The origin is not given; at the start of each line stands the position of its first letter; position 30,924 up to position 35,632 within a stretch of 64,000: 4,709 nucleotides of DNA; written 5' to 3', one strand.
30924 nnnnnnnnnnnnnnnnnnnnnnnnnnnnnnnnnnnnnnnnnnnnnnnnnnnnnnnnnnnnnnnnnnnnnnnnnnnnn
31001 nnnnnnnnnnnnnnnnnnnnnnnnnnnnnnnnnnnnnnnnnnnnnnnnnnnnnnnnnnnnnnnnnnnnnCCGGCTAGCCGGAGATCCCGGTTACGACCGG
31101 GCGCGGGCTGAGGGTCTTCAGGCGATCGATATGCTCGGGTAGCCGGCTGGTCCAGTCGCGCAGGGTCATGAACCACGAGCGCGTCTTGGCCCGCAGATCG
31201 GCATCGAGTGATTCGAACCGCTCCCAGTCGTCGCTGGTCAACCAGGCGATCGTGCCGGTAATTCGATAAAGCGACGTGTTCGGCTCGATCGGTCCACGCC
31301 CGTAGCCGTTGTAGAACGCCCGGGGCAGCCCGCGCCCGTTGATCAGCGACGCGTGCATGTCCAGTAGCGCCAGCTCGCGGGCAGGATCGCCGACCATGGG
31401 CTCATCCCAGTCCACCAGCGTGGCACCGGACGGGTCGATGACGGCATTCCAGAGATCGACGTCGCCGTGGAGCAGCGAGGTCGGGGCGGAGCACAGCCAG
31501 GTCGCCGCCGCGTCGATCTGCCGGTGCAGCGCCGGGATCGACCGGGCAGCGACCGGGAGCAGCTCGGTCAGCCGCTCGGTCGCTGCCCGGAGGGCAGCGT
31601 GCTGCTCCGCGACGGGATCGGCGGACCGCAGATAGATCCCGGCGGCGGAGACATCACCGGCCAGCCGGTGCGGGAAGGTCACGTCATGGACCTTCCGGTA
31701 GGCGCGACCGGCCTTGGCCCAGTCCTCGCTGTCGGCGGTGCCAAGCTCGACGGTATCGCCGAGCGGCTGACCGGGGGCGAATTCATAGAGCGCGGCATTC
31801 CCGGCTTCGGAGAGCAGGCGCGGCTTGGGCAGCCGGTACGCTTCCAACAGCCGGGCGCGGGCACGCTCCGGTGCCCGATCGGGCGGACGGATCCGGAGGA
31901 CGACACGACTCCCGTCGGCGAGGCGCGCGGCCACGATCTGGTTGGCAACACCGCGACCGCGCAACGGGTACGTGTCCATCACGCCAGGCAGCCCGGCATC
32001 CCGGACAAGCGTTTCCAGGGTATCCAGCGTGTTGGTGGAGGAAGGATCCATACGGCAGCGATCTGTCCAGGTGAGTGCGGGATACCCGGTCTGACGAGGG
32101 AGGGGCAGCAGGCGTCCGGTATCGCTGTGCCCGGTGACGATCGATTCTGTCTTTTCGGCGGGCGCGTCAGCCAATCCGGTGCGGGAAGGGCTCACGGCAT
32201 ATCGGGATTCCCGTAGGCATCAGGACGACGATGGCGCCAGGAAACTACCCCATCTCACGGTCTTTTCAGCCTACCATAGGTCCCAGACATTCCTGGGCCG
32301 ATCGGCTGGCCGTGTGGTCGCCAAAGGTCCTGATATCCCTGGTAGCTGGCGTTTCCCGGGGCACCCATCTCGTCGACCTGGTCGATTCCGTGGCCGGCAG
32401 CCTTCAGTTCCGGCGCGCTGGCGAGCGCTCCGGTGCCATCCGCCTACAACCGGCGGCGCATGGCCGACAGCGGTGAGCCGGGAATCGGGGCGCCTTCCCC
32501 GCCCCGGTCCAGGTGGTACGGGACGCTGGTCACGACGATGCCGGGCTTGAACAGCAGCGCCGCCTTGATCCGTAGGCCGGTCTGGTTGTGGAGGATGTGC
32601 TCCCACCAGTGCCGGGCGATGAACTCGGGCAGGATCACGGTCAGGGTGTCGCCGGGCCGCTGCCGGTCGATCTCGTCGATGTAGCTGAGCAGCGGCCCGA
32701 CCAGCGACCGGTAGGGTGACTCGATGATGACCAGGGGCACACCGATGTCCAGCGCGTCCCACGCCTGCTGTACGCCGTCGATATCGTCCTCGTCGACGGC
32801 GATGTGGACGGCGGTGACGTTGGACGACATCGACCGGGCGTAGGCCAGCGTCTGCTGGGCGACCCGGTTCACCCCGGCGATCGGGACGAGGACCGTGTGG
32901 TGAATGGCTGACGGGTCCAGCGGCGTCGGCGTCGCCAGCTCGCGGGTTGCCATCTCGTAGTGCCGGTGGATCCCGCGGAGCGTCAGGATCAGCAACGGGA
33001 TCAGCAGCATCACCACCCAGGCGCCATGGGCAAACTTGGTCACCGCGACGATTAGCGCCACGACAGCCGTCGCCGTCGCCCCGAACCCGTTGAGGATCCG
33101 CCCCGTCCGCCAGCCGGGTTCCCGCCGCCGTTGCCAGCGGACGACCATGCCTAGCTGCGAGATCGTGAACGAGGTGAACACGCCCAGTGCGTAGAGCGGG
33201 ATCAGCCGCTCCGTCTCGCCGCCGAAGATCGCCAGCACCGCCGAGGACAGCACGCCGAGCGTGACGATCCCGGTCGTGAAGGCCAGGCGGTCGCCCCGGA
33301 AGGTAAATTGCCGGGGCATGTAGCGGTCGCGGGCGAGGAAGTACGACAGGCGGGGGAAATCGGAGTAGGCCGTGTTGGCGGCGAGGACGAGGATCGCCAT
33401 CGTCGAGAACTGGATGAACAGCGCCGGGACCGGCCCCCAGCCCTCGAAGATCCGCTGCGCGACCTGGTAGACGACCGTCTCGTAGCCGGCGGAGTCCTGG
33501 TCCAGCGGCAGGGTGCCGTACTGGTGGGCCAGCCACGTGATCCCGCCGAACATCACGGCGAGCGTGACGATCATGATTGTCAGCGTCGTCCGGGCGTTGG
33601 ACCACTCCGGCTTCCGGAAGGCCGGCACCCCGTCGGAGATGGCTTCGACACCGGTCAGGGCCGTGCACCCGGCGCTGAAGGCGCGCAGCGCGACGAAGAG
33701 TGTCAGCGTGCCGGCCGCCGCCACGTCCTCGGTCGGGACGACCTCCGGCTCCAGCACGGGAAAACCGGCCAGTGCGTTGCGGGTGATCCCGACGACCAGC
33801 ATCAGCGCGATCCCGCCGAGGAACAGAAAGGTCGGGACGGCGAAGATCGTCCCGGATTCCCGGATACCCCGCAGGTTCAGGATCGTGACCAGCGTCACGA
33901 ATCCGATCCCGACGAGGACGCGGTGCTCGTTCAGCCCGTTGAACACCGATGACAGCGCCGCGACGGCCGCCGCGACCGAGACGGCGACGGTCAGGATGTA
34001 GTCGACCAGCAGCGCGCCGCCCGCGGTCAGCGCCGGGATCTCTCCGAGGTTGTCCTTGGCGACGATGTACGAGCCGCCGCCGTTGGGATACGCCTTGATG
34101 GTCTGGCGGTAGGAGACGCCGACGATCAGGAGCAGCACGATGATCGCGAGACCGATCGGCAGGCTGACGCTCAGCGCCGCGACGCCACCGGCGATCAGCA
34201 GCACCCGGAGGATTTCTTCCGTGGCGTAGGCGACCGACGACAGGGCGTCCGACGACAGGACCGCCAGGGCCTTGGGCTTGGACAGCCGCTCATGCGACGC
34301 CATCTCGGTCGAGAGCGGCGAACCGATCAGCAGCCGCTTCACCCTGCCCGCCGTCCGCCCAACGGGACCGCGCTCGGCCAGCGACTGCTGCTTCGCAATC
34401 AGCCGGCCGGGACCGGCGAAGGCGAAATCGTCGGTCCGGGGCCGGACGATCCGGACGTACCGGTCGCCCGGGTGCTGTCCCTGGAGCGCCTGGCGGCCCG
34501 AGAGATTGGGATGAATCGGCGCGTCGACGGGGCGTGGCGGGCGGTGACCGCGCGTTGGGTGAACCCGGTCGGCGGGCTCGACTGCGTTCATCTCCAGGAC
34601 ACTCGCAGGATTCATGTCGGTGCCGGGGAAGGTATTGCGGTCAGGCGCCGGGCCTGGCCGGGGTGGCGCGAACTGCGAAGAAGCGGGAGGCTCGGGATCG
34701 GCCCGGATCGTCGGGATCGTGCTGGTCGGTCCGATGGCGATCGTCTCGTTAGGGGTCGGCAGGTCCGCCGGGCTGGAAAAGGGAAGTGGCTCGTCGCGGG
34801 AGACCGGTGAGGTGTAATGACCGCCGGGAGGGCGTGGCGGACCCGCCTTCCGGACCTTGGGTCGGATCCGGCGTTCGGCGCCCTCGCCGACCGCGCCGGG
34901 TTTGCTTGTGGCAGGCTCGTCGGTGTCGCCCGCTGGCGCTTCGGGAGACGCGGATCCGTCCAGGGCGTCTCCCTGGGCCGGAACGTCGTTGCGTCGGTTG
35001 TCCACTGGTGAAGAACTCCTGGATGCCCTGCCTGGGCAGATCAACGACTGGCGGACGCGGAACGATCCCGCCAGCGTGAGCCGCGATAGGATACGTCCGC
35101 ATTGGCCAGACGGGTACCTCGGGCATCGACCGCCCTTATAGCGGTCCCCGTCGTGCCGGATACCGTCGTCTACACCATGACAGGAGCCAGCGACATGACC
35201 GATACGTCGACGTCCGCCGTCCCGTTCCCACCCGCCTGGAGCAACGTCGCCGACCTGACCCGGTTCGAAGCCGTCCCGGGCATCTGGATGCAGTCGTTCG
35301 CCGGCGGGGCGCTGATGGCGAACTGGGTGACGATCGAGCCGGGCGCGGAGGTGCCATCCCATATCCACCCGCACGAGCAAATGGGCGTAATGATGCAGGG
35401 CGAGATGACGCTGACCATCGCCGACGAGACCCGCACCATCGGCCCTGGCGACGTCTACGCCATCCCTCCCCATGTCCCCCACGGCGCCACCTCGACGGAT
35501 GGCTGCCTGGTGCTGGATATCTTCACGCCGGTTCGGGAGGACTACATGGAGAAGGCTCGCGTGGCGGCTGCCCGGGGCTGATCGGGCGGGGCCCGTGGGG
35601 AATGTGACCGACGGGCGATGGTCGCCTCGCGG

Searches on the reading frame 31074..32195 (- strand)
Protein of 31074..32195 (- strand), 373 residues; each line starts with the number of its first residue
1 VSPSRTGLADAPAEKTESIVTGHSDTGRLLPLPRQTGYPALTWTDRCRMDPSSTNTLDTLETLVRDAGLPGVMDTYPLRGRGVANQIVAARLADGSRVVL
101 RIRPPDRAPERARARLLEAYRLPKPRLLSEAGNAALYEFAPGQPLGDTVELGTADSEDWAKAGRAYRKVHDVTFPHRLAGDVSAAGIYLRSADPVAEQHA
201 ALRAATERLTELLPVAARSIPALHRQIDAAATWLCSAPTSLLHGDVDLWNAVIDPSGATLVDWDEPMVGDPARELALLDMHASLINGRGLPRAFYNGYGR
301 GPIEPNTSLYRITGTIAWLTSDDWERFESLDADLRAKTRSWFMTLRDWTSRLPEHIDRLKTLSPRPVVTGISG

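Call 13: search_protein_families(library=pfam, proteins=[window:31074-32195:-], max_evalue=0.001)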
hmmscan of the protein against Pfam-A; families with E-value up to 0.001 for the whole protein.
window:31074-32195:- (373 aa): 1 family
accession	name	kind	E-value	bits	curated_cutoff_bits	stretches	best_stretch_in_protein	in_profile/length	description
PF01636.29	APH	-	7.5e-16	59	23.2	1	80-299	6-230/239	Phosphotransferase enzyme family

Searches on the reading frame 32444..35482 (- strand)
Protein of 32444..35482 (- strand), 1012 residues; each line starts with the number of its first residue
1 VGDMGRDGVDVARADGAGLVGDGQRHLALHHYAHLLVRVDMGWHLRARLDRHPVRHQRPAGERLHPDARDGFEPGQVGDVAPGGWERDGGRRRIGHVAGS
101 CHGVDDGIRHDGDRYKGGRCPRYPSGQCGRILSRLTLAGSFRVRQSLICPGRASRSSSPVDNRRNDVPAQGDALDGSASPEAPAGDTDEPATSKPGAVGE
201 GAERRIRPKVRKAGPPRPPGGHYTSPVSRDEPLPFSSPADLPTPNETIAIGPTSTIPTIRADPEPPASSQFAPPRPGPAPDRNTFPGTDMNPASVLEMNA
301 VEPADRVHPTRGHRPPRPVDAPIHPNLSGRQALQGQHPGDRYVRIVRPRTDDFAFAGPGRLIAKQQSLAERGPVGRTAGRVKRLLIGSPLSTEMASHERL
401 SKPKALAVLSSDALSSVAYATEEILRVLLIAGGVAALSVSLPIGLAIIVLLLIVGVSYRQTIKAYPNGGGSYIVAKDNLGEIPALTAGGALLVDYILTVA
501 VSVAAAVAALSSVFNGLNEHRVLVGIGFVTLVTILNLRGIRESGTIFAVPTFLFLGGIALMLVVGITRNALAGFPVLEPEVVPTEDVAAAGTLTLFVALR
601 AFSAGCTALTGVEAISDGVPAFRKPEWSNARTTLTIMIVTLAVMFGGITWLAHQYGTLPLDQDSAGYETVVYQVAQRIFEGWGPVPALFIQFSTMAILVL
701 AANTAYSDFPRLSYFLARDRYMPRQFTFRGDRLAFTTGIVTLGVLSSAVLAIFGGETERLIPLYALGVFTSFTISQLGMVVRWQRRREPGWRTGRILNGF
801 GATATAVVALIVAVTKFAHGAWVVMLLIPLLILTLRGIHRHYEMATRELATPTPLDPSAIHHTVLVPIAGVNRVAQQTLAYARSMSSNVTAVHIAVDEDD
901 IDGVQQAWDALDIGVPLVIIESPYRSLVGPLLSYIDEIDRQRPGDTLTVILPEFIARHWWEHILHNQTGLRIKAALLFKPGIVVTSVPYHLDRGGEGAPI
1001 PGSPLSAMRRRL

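Call 13: search_protein_families(library=pfam, proteins=[window:32444-35482:-], max_evalue=0.001)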
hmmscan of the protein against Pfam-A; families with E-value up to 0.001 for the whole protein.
window:32444-35482:- (1012 aa): 1 family
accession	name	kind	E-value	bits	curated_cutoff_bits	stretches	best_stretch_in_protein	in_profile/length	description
PF13520.12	AA_permease_2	-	1.6e-29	103.6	27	1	404-814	5-405/427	Amino acid permease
